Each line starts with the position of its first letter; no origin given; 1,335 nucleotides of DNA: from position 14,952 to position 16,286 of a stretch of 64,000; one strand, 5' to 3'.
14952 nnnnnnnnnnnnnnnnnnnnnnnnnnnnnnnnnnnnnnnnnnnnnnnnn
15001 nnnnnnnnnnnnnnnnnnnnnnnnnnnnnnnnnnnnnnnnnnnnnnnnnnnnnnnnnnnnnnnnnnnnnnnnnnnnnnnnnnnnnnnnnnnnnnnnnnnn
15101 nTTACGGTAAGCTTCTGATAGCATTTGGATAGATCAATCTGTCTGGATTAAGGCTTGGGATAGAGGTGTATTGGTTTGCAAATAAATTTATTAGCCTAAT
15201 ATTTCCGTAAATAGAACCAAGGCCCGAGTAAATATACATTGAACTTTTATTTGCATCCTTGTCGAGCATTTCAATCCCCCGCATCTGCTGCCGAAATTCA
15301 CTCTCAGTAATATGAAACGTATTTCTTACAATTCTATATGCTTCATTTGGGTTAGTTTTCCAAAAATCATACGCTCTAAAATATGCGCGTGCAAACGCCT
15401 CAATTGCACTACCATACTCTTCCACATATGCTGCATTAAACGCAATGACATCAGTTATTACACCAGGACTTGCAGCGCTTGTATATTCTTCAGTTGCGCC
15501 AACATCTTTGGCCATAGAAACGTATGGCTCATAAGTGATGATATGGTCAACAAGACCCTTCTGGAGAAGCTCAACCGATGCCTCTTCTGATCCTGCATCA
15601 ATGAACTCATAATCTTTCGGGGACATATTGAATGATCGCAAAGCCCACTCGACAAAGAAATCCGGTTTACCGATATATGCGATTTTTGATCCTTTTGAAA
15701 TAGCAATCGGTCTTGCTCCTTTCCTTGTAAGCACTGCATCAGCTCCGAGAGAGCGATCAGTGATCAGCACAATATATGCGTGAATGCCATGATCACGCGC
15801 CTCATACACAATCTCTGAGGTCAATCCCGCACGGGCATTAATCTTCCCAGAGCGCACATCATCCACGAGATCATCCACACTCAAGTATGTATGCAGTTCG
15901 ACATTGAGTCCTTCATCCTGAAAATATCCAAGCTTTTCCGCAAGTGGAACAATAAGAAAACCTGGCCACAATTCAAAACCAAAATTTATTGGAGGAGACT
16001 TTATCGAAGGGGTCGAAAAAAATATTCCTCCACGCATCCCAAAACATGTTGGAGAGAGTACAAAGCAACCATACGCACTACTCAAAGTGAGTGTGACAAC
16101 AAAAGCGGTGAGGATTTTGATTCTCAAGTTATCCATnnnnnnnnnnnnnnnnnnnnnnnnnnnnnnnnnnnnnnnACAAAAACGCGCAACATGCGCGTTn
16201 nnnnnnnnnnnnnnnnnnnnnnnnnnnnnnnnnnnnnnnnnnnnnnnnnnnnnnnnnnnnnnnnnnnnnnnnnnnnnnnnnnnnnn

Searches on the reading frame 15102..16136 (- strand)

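Call 69: search_protein_families(library=pfam, proteins=[window:15102-16136:-], max_evalue=0.001)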
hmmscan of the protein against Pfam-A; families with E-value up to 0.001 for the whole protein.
window:15102-16136:- (344 aa): 2 families
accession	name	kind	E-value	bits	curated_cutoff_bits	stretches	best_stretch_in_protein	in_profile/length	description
PF09084.16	NMT1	-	3.4e-16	60.2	20.5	1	59-266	3-216/216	NMT1/THI5 like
PF13379.11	NMT1_2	-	1.3e-08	35.4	24.7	1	63-265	21-244/252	NMT1-like family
